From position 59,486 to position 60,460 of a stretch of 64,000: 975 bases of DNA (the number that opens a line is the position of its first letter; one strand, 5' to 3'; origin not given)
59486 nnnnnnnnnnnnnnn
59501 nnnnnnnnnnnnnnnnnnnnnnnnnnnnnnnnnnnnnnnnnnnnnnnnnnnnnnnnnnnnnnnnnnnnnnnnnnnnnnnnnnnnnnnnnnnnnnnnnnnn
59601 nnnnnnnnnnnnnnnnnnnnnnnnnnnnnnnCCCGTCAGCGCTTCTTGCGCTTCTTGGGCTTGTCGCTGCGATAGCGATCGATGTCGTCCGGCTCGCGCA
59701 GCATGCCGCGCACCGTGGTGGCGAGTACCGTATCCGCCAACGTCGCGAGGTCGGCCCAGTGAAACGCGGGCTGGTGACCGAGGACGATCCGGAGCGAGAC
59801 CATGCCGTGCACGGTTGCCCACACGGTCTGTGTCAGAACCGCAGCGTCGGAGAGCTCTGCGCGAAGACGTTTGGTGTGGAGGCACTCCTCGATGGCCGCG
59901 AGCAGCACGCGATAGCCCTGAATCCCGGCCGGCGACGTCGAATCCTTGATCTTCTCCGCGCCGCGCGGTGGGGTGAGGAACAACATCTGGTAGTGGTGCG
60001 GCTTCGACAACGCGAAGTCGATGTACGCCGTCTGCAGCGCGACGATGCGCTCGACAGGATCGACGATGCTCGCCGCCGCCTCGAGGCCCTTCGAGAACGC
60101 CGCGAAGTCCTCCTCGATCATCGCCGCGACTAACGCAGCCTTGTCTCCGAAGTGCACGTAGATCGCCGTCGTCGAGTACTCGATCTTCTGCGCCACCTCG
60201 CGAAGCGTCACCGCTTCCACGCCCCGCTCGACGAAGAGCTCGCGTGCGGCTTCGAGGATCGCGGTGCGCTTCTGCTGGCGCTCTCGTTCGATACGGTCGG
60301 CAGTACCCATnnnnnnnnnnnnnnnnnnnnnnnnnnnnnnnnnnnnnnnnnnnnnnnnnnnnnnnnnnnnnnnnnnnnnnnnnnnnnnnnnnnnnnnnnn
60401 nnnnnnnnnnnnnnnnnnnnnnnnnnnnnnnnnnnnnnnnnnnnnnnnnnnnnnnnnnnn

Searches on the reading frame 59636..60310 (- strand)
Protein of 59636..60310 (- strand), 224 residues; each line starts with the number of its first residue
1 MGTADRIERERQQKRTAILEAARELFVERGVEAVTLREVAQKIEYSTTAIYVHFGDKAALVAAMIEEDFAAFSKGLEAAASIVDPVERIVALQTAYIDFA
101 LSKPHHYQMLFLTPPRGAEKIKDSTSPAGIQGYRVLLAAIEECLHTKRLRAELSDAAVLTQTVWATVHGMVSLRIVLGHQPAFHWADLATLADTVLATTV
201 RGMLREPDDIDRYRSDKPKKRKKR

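Call 7: search_protein_families(library=pfam, proteins=[window:59636-60310:-], max_evalue=0.01)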
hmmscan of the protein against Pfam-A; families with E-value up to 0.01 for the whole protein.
window:59636-60310:- (224 aa): 2 families
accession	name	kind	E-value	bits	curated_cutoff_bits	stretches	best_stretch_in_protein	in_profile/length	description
PF00440.29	TetR_N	-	8.5e-16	57.9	24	1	18-64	1-47/47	Bacterial regulatory proteins, tetR family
PF13305.11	TetR_C_33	-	8e-14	52.6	26.8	1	90-179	2-86/103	Tetracyclin repressor-like, C-terminal domain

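Call 8: search_protein_families(library=ncbifam, proteins=[window:59636-60310:-], max_evalue=0.01)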
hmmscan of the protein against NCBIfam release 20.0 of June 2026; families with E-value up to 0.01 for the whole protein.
window:59636-60310:- (224 aa): 22 families
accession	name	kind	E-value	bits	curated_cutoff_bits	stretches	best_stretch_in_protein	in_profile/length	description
NF053731.1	TransRegFasRMycb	equivalog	5.6e-12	45.9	330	1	10-113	8-112/199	HTH-type transcriptional activator FasR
NF050111.1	TransRegSACE7040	equivalog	1.6e-11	44.5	250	1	13-105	1-94/186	SACE_7040 family transcriptional regulator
NF041196.1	ScbR_bind_reg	equivalog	1.6e-10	41.4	150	1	13-167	6-155/191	ScbR family autoregulator-binding transcription factor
NF053516.1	TranRepPrsAVib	equivalog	1.3e-09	38.2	300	1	10-79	3-72/208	TetR family transcriptional repressor PsrA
TIGR03613.1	RutR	equivalog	1.4e-09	38.1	368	1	8-149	3-144/202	pyrimidine utilization regulatory protein R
NF051852.1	efflux_TF_MtrR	exception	5.1e-09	36.2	280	1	7-80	4-77/205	multidrug efflux system transcriptional repressor MtrR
NF007949.0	PRK10668.1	equivalog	4.6e-08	32.8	271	1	6-66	4-64/216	multidrug efflux transporter transcriptional repressor AcrR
NF010319.1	PRK13756.1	equivalog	1.5e-07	31.5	265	1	14-67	3-56/199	tetracycline resistance transcriptional repressor TetR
NF007430.0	PRK09975.1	equivalog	2.3e-07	30.2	274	1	4-66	2-64/220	acrEF/envCD operon transcriptional regulator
TIGR03384.1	betaine_BetI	equivalog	6.2e-07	29.3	201.3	1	11-97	6-93/189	choline-binding transcriptional repressor BetI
NF008402.0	PRK11202.1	equivalog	3.1e-06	27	151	1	11-68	9-67/211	HTH-type transcriptional repressor FabR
NF037937.1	septum_RefZ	equivalog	3.2e-06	27.2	180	1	16-94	2-80/195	forespore capture DNA-binding protein RefZ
NF011572.0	PRK14996.1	equivalog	7e-06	26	144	1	10-63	5-58/192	TetR family transcriptional regulator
NF033703.1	transcr_KstR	equivalog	1.6e-05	24.6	280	1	11-90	5-85/185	cholesterol catabolism transcriptional regulator KstR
NF000040.3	Tn10_TetC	equivalog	1.7e-05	25.1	425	1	16-73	16-73/197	tetracyline resistance-associated transcriptional repressor TetC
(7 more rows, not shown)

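Call 10: find_homologous_proteins(query=window:59636-60310:-, max_evalue=1e-10)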
Query window:59636-60310:- (224 aa): 296 proteins with E <= 1e-10 among 3832 candidates; the best 120 are listed.
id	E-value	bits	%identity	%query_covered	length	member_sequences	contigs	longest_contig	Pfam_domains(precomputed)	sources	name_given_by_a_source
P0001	1.0e-139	481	100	100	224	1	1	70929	PF00440.30,PF13305.12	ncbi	ncbi:MAG: TetR/AcrR family transcriptional regulator [Kofleriaceae bacterium]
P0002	1.3e-86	308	67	95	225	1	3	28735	PF00440.30,PF13305.12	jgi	jgi:AcrR family transcriptional regulator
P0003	8.6e-84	298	65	100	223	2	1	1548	PF00440.30,PF13305.12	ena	-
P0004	3.8e-83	296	69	92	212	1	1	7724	PF00440.30,PF13305.12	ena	-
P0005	2.3e-82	294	65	95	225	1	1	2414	PF00440.30,PF13305.12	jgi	jgi:AcrR family transcriptional regulator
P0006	5.9e-81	289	68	92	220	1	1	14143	PF00440.30,PF13305.12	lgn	-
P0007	1.4e-79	285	64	94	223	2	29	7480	PF00440.30,PF13305.12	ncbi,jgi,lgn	-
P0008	7.1e-79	282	62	100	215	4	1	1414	PF00440.30,PF13305.12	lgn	-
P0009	4.2e-78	280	60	98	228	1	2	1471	PF00440.30,PF13305.12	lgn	-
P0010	2.7e-77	277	63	100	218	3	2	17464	PF00440.30,PF13305.12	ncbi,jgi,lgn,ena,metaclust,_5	metaclust:\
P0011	3.8e-77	277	61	99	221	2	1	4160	PF00440.30,PF13305.12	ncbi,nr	ncbi:MAG: TetR/AcrR family transcriptional regulator [Myxococcales bacterium]|nr:TetR/AcrR family tr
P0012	4.1e-77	277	61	100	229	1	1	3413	PF00440.30,PF13305.12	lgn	-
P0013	5.6e-77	276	62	99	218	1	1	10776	PF00440.30,PF13305.12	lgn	-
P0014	7.9e-77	276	62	97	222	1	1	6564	PF00440.30,PF13305.12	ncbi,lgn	-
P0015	1.3e-76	275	61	100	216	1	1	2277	PF00440.30,PF13305.12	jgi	jgi:AcrR family transcriptional regulator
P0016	1.7e-76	274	61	94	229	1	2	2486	PF00440.30,PF13305.12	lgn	-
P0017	2.9e-76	274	62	94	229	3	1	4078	PF00440.30,PF13305.12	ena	-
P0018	7.3e-76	272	60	100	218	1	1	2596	PF00440.30,PF13305.12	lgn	-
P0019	1.3e-75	272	60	99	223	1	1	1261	PF00440.30,PF13305.12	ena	-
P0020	1.4e-75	271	62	94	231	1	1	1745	PF00440.30,PF13305.12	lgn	-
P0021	5.0e-75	270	60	100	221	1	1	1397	PF00440.30,PF13305.12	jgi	-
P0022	1.2e-74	269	60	100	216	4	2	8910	PF00440.30,PF13305.12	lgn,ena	-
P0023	1.3e-74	268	59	100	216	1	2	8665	PF00440.30,PF13305.12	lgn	-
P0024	4.4e-74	267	60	97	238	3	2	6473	PF00440.30,PF13305.12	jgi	jgi:AcrR family transcriptional regulator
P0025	6.0e-74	266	58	100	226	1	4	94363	PF00440.30,PF13305.12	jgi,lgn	jgi:AcrR family transcriptional regulator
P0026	8.5e-74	266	63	93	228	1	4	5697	PF00440.30,PF13305.12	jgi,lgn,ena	-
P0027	9.8e-74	266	61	94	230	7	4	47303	PF00440.30,PF13305.12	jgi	jgi:AcrR family transcriptional regulator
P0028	1.3e-73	265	59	100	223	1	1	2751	PF00440.30,PF13305.12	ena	-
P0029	6.7e-72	260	59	99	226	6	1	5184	PF00440.30,PF13305.12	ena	-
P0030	7.3e-72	259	58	96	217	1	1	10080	PF00440.30,PF13305.12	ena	-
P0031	2.1e-71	258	62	92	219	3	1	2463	PF00440.30,PF13305.12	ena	-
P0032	4.9e-71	257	60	92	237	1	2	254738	PF00440.30,PF13305.12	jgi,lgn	jgi:AcrR family transcriptional regulator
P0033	1.6e-70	255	60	92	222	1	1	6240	PF00440.30,PF13305.12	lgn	-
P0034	2.8e-70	254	57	100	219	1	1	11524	PF00440.30,PF13305.12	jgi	jgi:AcrR family transcriptional regulator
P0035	7.3e-70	253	58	99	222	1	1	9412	PF00440.30,PF13305.12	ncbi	ncbi:MAG: TetR/AcrR family transcriptional regulator [Kofleriaceae bacterium]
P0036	2.6e-69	251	59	92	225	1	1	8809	PF00440.30,PF13305.12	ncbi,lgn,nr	ncbi:MAG: TetR/AcrR family transcriptional regulator [Deltaproteobacteria bacterium]|nr:TetR/AcrR fa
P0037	1.7e-68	248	55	100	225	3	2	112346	PF00440.30,PF13305.12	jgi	jgi:AcrR family transcriptional regulator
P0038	3.8e-68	247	56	94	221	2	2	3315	PF00440.30,PF13305.12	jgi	jgi:AcrR family transcriptional regulator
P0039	6.5e-68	247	56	91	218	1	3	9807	PF00440.30,PF13305.12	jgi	jgi:AcrR family transcriptional regulator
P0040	8.2e-67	243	62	87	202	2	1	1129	PF00440.30,PF13305.12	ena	-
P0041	1.4e-66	242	54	96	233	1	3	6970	PF00440.30,PF13305.12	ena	-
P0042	2.7e-66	241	51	100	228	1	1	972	PF00440.30,PF13305.12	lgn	-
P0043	3.0e-66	241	54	94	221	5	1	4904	PF00440.30,PF13305.12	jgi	-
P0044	4.4e-66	241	53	100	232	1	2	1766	PF00440.30,PF13305.12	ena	-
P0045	4.9e-66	240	55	91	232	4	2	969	PF00440.30,PF13305.12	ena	-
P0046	5.1e-66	240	56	92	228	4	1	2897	PF00440.30,PF13305.12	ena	-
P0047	7.7e-66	240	57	91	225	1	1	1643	PF00440.30,PF13305.12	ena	-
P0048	1.2e-64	236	57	99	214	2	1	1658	PF00440.30,PF13305.12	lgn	-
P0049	3.9e-64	234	55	95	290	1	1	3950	PF00440.30,PF13305.12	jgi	jgi:AcrR family transcriptional regulator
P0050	1.3e-63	232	65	74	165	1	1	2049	PF00440.30,PF13305.12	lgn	-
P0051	2.2e-62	228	52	97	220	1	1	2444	PF00440.30,PF13305.12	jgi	jgi:AcrR family transcriptional regulator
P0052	3.0e-62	228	49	100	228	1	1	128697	PF00440.30,PF13305.12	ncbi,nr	ncbi:MAG: TetR/AcrR family transcriptional regulator [Kofleriaceae bacterium]|nr:TetR/AcrR family tr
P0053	4.7e-62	227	56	93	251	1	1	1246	PF00440.30,PF13305.12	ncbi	-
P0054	1.4e-61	226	52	100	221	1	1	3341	PF00440.30,PF13305.12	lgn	-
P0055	1.4e-61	226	56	93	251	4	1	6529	PF00440.30,PF13305.12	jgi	jgi:AcrR family transcriptional regulator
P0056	2.6e-61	225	53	100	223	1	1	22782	PF00440.30,PF13305.12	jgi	jgi:AcrR family transcriptional regulator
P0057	3.3e-61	225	52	91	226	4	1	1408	PF00440.30,PF13305.12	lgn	-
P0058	3.8e-61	224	55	92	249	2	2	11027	PF00440.30,PF13305.12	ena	-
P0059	9.0e-60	220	54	92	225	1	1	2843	PF00440.30,PF13305.12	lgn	-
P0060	9.2e-60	220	52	100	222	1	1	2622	PF00440.30,PF13305.12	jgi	jgi:AcrR family transcriptional regulator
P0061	1.4e-59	219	56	92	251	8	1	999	PF00440.30,PF13305.12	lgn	-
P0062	4.1e-59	218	53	92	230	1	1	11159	PF00440.30,PF13305.12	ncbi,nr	ncbi:MAG: TetR/AcrR family transcriptional regulator [Myxococcota bacterium]|nr:TetR/AcrR family tra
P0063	6.3e-59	217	55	92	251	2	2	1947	PF00440.30,PF13305.12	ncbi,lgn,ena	-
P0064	7.8e-59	217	51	99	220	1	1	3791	PF00440.30,PF13305.12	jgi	jgi:AcrR family transcriptional regulator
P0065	8.6e-59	217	51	93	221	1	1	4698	PF00440.30,PF13305.12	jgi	jgi:AcrR family transcriptional regulator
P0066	2.4e-58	215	53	92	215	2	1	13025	PF00440.30,PF13305.12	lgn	-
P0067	3.1e-58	215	52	92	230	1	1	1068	PF00440.30,PF13305.12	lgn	-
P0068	5.0e-57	211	52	91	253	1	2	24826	PF00440.30,PF13305.12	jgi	jgi:AcrR family transcriptional regulator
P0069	1.6e-56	209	51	92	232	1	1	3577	PF00440.30,PF13305.12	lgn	-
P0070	1.8e-56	209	52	91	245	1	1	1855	PF00440.30,PF13305.12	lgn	-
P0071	2.6e-56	209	49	100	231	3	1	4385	PF00440.30,PF13305.12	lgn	-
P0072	3.1e-56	208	51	91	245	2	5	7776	PF00440.30,PF13305.12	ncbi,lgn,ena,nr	ncbi:MAG TPA: TetR/AcrR family transcriptional regulator [Kofleriaceae bacterium]|nr:TetR/AcrR famil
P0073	1.5e-55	206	50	91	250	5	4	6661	PF00440.30,PF13305.12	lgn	-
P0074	2.7e-54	202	53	94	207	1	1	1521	PF00440.30,PF13305.12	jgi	jgi:hypothetical protein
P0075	7.4e-54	201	49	91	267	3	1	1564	PF00440.30,PF13305.12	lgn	-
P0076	1.1e-53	200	49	92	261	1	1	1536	PF00440.30,PF13305.12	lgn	-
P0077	1.4e-53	200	49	92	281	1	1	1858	PF00440.30,PF13305.12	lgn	-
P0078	2.0e-52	196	55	80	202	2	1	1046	PF00440.30,PF13305.12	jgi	jgi:AcrR family transcriptional regulator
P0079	2.1e-52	196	48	91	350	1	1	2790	PF00440.30,PF13305.12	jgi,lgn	jgi:AcrR family transcriptional regulator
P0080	5.4e-52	195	49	91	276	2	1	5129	PF00440.30,PF13305.12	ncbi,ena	-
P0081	1.7e-51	193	48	92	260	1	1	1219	PF00440.30,PF13305.12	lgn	-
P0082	5.8e-51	191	47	97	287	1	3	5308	PF00440.30,PF13305.12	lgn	-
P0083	1.4e-49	187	49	92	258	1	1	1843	PF00440.30,PF13305.12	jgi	jgi:AcrR family transcriptional regulator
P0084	2.8e-49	186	44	91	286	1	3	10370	PF00440.30,PF13305.12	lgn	-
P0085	1.5e-47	180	47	92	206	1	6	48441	PF00440.30,PF13305.12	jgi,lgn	jgi:AcrR family transcriptional regulator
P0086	3.8e-47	179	44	93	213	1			PF00440.30,PF13305.12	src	-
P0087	7.0e-47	178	45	92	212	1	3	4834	PF00440.30,PF13305.12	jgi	jgi:AcrR family transcriptional regulator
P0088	8.7e-46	174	45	92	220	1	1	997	PF00440.30,PF13305.12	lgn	-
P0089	1.7e-45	173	44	92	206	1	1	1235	PF00440.30,PF13305.12,PF16925.11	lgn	-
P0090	7.5e-45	171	46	83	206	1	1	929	PF00440.30,PF13305.12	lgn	-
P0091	1.2e-44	171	43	90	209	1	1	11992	PF00440.30,PF13305.12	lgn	-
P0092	1.9e-44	170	70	52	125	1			PF00440.30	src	-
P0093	2.0e-44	170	43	92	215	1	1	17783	PF00440.30,PF13305.12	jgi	jgi:AcrR family transcriptional regulator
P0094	3.2e-44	169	44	92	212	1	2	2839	PF00440.30,PF13305.12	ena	-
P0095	3.6e-43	166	41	92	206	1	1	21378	PF00440.30,PF13305.12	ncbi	-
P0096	3.8e-43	166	44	92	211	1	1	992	PF00440.30,PF13305.12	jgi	jgi:AcrR family transcriptional regulator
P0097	4.4e-43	165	44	92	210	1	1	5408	PF00440.30,PF13305.12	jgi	-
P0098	1.6e-42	164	42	90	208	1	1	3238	PF00440.30,PF13305.12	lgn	-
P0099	1.9e-42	163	41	90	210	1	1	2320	PF00440.30,PF13305.12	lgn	-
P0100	2.9e-42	163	41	92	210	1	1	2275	PF00440.30,PF13305.12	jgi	jgi:AcrR family transcriptional regulator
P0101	4.3e-42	162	43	92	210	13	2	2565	PF00440.30,PF13305.12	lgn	-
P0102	4.3e-42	162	41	93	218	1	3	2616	PF00440.30,PF13305.12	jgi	jgi:AcrR family transcriptional regulator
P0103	5.5e-42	162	39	92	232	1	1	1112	PF00440.30,PF13305.12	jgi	jgi:AcrR family transcriptional regulator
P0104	7.5e-42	161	42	90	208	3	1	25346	PF00440.30,PF13305.12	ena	-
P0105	8.1e-42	161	42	92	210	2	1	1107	PF00440.30,PF13305.12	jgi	jgi:AcrR family transcriptional regulator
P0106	8.6e-42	161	41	86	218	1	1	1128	PF00440.30,PF13305.12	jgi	jgi:AcrR family transcriptional regulator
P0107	8.9e-42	161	42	92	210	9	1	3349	PF00440.30,PF13305.12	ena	-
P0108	1.0e-41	161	42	92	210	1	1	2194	PF00440.30,PF13305.12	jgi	jgi:AcrR family transcriptional regulator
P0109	1.3e-41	161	45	75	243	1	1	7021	PF00440.30,PF13305.12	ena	-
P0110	1.7e-41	160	42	94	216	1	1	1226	PF00440.30,PF13305.12,PF17932.7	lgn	-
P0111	1.8e-41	160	42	90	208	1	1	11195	PF00440.30,PF13305.12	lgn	-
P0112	2.4e-41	160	42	92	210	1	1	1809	PF00440.30,PF13305.12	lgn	-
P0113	2.6e-41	160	42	85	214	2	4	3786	PF00440.30,PF13305.12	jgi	jgi:AcrR family transcriptional regulator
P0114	4.5e-41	159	41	89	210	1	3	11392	PF00440.30,PF13305.12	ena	-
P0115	7.4e-41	158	40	89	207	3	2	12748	PF00440.30,PF13305.12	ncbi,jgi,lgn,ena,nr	ncbi:MAG: TetR family transcriptional regulator [Betaproteobacteria bacterium HGW-Betaproteobacteria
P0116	7.9e-41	158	40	89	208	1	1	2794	PF00440.30,PF13305.12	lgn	-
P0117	8.7e-41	158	41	90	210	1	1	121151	PF00440.30,PF13305.12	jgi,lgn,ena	-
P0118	9.4e-41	158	41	94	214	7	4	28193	PF00440.30,PF13305.12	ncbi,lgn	ncbi:MAG: TetR/AcrR family transcriptional regulator [Pseudomonadota bacterium]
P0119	9.7e-41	158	42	90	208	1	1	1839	PF00440.30,PF13305.12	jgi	jgi:AcrR family transcriptional regulator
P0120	1.2e-40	158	44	93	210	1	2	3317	PF00440.30,PF13305.12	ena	-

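Call 13: find_related_loci(query=A1, collection=genome_contigs, flank=4000)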
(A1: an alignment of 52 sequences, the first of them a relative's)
Query A1 (224 aa) in genome_contigs; peptide patterns used: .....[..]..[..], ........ (x = any residue, [..] = any of these).
67 stretches matched a pattern; 18 encode a relative of the query (tblastn E <= 1e-3); 18 distinct loci.
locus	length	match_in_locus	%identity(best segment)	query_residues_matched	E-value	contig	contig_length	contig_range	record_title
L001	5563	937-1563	62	1-210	2e-83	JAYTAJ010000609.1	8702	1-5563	MAG: Myxococcales bacterium isolate GFS_13875 GFS_13875_608, whole genome shotgun sequence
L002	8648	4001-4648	60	1-223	2e-82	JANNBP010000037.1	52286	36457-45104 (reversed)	MAG: Deltaproteobacteria bacterium isolate OTE_78_metabat_316 OTE_78_k141_2425236, whole genome shotgun sequence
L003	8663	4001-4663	59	1-222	2e-80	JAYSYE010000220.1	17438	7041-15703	MAG: Deltaproteobacteria bacterium isolate GFS_13369 GFS_13369_219, whole genome shotgun sequence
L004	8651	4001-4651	63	1-224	1e-85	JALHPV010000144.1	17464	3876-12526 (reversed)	MAG: Kofleriaceae bacterium isolate bin.28 c_000000012954, whole genome shotgun sequence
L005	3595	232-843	55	1-204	2e-71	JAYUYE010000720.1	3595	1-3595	MAG: Myxococcales bacterium isolate GL137_UP_concoct_56 GL137_UP_concoct_56_719, whole genome shotgun sequence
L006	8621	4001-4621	57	1-208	9e-70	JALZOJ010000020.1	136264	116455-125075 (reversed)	MAG: Myxococcota bacterium isolate MSU bin108 SD1459_NODE_22_length_136264_cov_15.536364, whole genome shotgun sequence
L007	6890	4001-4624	59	1-207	4e-68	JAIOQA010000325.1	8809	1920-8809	MAG: Deltaproteobacteria bacterium isolate LakeFargette_0920_ALND_MAG_72_12 LacPavin_0920_ALND_scaffold_651401, whole ge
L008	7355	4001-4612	53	1-206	2e-67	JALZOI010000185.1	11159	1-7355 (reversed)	MAG: Myxococcota bacterium isolate MSU bin107 SD1459_NODE_1381_length_11159_cov_3.037346, whole genome shotgun sequence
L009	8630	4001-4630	51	1-212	1e-66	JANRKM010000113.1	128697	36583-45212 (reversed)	MAG: Kofleriaceae bacterium isolate bins.76 k141_3434514, whole genome shotgun sequence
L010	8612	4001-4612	51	1-203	4e-63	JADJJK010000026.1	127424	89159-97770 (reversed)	MAG: Myxococcales bacterium isolate Ejby_18-Q3-R6-50_BATAC.353 tig00006444-10-1271810, whole genome shotgun sequence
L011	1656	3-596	54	11-205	1e-65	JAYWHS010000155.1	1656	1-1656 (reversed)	MAG: Kofleriaceae bacterium isolate GLR80_GL56_UP_1_concoct_69 GLR80_GL56_UP_1_concoct_69_154, whole genome shotgun sequ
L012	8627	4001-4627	50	1-204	1e-61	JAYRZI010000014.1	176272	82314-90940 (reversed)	MAG: Haliangiales bacterium isolate EBPR_s472bin.6 NODE_91_length_176272_cov_8.021936, whole genome shotgun sequence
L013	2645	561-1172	53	1-204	1e-61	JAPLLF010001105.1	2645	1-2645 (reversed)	MAG: Proteobacteria bacterium isolate LacPavin_0920_WC57_MAG_70_8 LacPavin_0920_WC57_scaffold_401088, whole genome shotg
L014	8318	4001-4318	31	5-110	3e-10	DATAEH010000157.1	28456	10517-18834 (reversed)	MAG TPA_asm: Streptosporangiaceae bacterium isolate SMAG_U6772 k141_3046671, whole genome shotgun sequence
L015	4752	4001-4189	32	4-66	4e-7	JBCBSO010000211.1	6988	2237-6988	MAG: Actinomycetota bacterium isolate J06638_25 NODE_211_length_6988_cov_4.387209, whole genome shotgun sequence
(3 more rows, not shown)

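Call 25: find_encoding_contigs(protein=P0002, flank=4000, max_places=2)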
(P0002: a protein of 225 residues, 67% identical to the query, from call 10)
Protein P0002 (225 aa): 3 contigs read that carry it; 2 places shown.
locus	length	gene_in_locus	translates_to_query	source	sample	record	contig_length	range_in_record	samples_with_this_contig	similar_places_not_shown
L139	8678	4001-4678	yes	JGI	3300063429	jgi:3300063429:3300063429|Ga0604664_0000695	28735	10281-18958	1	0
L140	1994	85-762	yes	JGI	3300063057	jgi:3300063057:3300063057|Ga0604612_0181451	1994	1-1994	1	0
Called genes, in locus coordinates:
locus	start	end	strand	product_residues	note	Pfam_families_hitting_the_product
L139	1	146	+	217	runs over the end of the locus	PF11306:DUF3108 (weak)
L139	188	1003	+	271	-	-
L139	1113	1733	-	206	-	-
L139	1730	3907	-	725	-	PF13715:CarbopepD_reg_2 (faint), PF07715:Plug (weak)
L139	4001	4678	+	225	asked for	PF00440:TetR_N, PF13305:TetR_C_33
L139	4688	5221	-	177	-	-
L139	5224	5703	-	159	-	-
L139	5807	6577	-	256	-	PF00378:ECH_1, PF16113:ECH_2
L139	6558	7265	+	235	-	-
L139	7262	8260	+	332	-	-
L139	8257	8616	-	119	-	-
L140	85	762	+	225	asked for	PF00440:TetR_N, PF13305:TetR_C_33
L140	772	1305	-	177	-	-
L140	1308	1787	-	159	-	-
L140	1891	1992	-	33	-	?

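Call 26: find_encoding_contigs(protein=P0025, flank=4000, max_places=2)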
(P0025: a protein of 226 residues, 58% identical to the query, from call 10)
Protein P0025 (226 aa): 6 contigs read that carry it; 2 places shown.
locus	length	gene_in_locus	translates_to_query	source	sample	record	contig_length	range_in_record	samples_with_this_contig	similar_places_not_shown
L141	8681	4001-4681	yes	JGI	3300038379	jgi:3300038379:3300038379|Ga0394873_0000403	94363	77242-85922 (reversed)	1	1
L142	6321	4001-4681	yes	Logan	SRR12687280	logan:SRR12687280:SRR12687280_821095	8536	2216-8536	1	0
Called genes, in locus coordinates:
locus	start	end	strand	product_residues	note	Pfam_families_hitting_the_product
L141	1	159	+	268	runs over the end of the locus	PF12844:HTH_19 (weak), PF13560:HTH_31, PF01381:HTH_3, PF17765:MLTR_LBD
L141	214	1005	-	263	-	-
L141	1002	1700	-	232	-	-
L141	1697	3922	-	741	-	PF13620:CarboxypepD_reg (weak), PF07715:Plug (weak)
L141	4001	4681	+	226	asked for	PF00440:TetR_N, PF13305:TetR_C_33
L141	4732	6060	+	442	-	PF01171:ATP_bind_3, PF09179:TilS (weak), PF11734:TilS_C (weak)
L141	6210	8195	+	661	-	PF06480:FtsH_ext (faint), PF06068:TIP49 (weak), PF00004:AAA, PF07728:AAA_5 (faint), PF17862:AAA_lid_3, PF01434:Peptidase_M41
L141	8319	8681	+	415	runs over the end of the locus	PF00583:Acetyltransf_1, PF13302:Acetyltransf_3 (weak), PF13673:Acetyltransf_10, PF13508:Acetyltransf_7, PF00809:Pterin_bind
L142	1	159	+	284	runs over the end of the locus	PF01381:HTH_3, PF12844:HTH_19 (weak), PF13560:HTH_31, PF17765:MLTR_LBD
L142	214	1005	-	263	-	-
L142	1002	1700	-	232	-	-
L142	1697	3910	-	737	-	PF13620:CarboxypepD_reg (weak), PF07715:Plug (weak)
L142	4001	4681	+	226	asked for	PF00440:TetR_N, PF13305:TetR_C_33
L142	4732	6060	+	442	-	PF01171:ATP_bind_3, PF09179:TilS (weak), PF11734:TilS_C (weak)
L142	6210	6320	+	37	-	?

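Call 27: find_encoding_contigs(protein=P0032, flank=4000, max_places=2)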
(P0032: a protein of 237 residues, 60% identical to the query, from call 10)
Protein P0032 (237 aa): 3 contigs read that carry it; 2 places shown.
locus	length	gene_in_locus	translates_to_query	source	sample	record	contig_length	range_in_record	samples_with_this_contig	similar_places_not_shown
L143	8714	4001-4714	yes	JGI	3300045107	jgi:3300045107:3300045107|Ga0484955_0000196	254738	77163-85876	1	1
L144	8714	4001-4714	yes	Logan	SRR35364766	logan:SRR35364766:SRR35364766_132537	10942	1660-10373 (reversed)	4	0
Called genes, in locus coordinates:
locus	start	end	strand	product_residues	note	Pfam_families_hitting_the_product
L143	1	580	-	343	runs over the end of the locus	PF00582:Usp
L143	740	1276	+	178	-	PF12724:Flavodoxin_5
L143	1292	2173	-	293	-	PF00582:Usp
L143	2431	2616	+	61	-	-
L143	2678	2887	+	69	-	-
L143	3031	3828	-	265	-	-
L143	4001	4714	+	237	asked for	PF00440:TetR_N, PF13305:TetR_C_33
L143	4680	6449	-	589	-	PF00072:Response_reg, PF01590:GAF (weak), PF13185:GAF_2, PF02518:HATPase_c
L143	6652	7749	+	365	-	PF02830:V4R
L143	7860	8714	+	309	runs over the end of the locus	PF00126:HTH_1, PF03466:LysR_substrate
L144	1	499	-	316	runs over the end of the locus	PF00582:Usp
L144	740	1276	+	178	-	PF12724:Flavodoxin_5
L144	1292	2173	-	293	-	PF00582:Usp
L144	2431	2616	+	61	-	-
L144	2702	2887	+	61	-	-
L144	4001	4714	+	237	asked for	PF00440:TetR_N, PF13305:TetR_C_33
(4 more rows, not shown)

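Call 28: find_encoding_contigs(protein=P0085, flank=4000, max_places=2)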
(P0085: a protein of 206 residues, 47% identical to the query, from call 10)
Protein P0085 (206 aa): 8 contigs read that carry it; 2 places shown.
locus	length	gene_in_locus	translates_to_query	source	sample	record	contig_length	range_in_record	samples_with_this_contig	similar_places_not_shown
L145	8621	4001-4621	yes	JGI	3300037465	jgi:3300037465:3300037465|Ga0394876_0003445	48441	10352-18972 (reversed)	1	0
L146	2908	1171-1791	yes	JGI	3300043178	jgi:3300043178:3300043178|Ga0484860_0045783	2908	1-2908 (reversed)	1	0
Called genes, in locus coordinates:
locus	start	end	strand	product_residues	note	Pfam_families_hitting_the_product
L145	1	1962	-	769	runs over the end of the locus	PF13620:CarboxypepD_reg, PF13715:CarbopepD_reg_2, PF07715:Plug (weak), PF00593:TonB_dep_Rec_b-barrel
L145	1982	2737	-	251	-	PF03544:TonB_C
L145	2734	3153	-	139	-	PF02472:ExbD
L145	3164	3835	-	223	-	PF01618:MotA_ExbB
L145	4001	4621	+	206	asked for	PF00440:TetR_N, PF13305:TetR_C_33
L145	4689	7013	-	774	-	PF16313:DUF4953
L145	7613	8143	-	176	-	-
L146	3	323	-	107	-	?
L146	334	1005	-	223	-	PF01618:MotA_ExbB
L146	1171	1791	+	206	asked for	PF00440:TetR_N, PF13305:TetR_C_33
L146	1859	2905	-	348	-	PF16313:DUF4953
